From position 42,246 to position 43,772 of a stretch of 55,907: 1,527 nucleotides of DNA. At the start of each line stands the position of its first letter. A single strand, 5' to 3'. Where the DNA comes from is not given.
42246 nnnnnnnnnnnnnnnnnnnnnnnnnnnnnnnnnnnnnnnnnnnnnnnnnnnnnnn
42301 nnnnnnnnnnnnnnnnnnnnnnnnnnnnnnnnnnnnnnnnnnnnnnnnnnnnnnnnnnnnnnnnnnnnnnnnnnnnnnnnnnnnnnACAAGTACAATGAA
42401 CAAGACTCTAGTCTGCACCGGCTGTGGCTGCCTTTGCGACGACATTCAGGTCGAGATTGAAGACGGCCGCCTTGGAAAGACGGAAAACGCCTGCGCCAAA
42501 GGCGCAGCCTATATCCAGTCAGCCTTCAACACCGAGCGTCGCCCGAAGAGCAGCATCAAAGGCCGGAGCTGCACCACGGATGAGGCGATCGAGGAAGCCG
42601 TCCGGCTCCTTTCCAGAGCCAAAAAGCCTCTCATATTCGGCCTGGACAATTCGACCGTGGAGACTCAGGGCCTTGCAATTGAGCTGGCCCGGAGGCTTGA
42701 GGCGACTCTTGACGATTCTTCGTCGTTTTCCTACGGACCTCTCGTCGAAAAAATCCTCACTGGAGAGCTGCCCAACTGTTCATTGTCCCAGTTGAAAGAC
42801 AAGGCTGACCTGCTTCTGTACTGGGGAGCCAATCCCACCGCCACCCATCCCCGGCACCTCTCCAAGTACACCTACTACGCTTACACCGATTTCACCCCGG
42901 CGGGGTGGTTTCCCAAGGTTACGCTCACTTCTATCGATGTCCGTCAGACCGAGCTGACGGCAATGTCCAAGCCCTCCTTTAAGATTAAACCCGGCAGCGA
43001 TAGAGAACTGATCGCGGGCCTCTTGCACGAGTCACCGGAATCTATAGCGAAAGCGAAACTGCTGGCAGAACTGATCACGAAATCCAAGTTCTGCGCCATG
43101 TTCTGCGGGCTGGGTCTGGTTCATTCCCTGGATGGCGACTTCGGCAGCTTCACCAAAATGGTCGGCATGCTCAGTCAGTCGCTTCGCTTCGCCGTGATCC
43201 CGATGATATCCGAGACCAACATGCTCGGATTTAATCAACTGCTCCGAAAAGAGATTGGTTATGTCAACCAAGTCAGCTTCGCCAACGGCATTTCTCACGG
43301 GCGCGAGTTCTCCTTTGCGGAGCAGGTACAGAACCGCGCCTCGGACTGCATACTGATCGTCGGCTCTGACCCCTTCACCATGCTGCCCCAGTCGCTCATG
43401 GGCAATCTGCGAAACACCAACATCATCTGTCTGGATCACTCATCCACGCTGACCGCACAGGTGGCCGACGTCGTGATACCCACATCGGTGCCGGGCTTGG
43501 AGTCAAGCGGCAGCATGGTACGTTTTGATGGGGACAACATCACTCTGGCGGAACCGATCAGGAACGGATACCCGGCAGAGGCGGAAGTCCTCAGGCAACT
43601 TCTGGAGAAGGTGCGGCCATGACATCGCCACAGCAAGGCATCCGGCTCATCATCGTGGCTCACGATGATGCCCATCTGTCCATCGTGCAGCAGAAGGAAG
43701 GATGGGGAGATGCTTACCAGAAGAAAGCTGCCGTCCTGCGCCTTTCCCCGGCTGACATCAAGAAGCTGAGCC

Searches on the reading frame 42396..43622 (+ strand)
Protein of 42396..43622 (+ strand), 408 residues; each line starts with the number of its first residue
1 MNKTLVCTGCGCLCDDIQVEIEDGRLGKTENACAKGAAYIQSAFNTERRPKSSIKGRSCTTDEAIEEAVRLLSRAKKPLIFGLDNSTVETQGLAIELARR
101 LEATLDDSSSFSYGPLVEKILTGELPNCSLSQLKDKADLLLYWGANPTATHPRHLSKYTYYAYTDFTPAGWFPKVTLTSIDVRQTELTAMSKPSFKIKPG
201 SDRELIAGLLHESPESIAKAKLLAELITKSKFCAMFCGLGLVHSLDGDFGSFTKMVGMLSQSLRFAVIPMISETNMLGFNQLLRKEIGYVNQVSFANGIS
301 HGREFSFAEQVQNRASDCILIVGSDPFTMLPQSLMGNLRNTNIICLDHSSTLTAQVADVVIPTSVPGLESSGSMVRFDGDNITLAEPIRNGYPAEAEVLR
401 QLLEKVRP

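Call 23: search_protein_families(library=pfam, proteins=[window:42396-43622:+], max_evalue=0.001)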
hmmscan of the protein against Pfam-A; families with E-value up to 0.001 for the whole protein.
window:42396-43622:+ (408 aa): 1 family
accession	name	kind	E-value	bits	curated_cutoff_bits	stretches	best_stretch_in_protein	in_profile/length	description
PF00384.28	Molybdopterin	-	2.4e-06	27.3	24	1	127-381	99-327/353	Molybdopterin oxidoreductase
